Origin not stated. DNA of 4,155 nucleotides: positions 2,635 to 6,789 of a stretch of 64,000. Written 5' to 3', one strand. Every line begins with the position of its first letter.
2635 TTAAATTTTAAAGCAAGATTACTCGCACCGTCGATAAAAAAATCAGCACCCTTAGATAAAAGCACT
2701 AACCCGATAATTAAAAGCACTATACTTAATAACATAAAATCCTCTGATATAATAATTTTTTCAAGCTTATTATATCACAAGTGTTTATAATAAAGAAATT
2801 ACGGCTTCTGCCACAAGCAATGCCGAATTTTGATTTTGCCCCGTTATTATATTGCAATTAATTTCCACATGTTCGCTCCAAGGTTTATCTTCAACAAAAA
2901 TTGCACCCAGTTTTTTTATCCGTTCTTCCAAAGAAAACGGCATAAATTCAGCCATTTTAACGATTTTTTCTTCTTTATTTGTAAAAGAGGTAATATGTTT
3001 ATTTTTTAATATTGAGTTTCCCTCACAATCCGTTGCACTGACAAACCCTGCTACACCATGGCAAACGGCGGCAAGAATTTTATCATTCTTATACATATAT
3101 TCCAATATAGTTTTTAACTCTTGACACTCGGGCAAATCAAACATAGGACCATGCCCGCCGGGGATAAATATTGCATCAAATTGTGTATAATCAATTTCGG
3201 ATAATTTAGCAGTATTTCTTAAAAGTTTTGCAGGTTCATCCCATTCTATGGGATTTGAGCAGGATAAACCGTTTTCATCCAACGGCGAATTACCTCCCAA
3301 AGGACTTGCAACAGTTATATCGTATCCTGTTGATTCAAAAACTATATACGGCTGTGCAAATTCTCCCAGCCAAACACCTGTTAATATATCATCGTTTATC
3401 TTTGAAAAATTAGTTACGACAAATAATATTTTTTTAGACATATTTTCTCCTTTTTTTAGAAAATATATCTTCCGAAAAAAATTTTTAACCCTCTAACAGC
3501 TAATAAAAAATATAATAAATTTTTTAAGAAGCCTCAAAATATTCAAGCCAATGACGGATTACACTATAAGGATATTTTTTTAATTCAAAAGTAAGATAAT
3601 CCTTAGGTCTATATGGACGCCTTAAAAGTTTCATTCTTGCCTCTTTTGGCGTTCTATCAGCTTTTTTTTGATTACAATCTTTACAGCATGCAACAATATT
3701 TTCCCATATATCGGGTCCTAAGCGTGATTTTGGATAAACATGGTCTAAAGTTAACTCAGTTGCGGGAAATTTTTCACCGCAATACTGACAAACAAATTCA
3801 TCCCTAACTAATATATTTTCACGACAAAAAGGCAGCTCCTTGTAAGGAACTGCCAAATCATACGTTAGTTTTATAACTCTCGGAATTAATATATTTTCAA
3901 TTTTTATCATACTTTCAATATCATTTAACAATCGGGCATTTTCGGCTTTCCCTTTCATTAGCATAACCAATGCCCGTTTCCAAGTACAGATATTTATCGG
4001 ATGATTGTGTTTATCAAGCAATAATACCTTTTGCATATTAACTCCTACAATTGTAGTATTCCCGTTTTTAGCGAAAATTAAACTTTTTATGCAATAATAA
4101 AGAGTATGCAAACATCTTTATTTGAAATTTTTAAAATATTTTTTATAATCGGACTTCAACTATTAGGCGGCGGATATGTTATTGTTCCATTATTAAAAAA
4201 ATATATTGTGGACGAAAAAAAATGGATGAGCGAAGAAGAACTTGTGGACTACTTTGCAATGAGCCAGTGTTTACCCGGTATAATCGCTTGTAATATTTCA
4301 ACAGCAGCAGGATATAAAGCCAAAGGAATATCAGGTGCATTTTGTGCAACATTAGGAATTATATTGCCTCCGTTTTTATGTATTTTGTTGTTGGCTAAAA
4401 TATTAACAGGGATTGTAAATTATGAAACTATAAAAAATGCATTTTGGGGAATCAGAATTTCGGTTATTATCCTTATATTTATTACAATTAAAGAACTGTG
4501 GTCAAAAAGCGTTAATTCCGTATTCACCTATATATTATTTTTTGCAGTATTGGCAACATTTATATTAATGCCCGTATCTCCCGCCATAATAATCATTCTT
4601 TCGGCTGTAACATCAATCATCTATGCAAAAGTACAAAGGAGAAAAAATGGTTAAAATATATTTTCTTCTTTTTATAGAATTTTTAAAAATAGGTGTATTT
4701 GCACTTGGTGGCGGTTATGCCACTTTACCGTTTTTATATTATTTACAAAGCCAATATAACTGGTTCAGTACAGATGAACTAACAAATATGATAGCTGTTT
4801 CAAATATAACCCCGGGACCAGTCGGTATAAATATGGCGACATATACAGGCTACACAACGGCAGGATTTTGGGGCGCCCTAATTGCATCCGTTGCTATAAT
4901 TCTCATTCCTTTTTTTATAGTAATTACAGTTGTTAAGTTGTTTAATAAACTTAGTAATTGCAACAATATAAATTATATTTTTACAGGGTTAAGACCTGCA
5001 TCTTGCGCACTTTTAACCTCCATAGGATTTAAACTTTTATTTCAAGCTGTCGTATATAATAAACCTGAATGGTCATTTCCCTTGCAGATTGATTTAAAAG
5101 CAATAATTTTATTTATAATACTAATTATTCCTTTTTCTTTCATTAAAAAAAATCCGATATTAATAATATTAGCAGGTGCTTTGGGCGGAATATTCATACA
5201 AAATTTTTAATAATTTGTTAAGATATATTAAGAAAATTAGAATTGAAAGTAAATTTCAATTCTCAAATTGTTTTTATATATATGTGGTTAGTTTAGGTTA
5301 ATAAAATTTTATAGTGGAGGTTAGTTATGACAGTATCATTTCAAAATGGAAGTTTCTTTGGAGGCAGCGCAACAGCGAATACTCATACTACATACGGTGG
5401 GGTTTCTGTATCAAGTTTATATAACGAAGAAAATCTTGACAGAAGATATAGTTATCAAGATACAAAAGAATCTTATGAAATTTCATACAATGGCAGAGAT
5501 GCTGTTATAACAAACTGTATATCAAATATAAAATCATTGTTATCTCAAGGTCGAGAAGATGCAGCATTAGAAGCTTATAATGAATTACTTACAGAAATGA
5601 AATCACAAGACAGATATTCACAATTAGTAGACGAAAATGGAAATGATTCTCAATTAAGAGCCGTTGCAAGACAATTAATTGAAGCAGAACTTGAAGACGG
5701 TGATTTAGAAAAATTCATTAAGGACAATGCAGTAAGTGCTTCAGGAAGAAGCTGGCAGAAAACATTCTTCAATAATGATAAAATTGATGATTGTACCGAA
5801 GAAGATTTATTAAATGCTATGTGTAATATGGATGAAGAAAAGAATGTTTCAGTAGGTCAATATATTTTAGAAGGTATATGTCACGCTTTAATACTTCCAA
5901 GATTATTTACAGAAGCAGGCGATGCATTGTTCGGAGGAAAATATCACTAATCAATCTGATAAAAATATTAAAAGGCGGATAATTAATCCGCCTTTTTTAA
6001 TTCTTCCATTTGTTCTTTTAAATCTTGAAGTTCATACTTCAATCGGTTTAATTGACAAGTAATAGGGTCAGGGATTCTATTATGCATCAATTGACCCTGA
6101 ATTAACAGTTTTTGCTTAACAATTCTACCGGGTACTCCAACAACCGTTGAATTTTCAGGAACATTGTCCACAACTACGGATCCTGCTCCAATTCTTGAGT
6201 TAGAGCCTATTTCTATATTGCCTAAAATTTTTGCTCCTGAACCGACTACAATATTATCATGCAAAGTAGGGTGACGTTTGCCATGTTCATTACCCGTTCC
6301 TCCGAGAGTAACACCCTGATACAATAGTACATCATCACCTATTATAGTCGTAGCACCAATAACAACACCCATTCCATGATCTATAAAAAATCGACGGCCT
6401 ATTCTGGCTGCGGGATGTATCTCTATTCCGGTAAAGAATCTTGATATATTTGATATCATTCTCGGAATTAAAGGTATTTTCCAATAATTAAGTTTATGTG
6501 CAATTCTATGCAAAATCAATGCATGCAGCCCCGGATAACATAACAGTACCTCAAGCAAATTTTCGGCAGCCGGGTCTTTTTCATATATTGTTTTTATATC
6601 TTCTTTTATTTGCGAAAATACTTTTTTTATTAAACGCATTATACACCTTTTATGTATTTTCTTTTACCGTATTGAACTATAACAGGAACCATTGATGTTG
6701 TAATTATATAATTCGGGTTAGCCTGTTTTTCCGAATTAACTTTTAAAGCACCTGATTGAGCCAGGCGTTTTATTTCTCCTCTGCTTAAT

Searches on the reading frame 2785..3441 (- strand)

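Call 52: search_protein_families(library=pfam, proteins=[window:2785-3441:-], max_evalue=0.00001)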
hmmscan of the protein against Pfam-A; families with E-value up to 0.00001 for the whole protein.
window:2785-3441:- (218 aa): 2 families
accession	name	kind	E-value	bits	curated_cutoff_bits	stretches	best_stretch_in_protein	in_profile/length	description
PF01965.30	DJ-1_PfpI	-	1.6e-14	54.5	26.6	1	27-215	15-163/165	DJ-1/PfpI family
PF17124.11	ThiJ_like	-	1.3e-10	41.9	30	1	83-138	80-143/186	ThiJ/PfpI family-like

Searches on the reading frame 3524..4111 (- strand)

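Call 52: search_protein_families(library=pfam, proteins=[window:3524-4111:-], max_evalue=0.00001)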
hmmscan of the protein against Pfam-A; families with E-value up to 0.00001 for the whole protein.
window:3524-4111:- (195 aa): 3 families
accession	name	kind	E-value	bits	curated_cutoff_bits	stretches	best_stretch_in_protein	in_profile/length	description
PF14279.12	HNH_5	-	1.2e-15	57.6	27.5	1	108-162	1-55/56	HNH endonuclease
PF01844.29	HNH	-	1e-13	51.6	21.4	1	108-153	1-47/47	HNH endonuclease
PF13395.12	HNH_4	-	5e-10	39.6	22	1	108-155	1-53/54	HNH endonuclease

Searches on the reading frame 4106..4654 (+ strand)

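Call 52: search_protein_families(library=pfam, proteins=[window:4106-4654:+], max_evalue=0.00001)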
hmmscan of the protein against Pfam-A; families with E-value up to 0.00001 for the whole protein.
window:4106-4654:+ (182 aa): 1 family
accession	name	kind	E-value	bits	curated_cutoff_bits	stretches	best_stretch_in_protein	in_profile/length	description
PF02417.20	Chromate_transp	-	1.8e-40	139.1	28.6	1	6-169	1-164/166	Chromate transporter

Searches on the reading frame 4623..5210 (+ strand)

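Call 52: search_protein_families(library=pfam, proteins=[window:4623-5210:+], max_evalue=0.00001)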
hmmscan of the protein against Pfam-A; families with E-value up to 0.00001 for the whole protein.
window:4623-5210:+ (195 aa): 1 family
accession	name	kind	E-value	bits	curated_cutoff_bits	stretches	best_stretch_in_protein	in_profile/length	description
PF02417.20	Chromate_transp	-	3.1e-37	128.6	28.6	1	16-190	3-166/166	Chromate transporter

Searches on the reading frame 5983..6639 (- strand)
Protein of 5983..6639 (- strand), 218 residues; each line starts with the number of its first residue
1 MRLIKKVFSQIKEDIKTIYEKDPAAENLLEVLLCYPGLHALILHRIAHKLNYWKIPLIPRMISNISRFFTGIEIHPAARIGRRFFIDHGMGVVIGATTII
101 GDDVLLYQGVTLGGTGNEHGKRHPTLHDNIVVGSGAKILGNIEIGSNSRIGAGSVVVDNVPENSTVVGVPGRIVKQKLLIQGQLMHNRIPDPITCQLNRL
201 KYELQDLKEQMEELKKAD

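Call 52: search_protein_families(library=pfam, proteins=[window:5983-6639:-], max_evalue=0.00001)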
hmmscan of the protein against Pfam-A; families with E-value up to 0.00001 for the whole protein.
window:5983-6639:- (218 aa): 1 family
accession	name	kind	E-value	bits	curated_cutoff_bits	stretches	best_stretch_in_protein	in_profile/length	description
PF00132.30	Hexapep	-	1.1e-11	44.4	27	1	123-156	1-34/36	Bacterial transferase hexapeptide (six repeats)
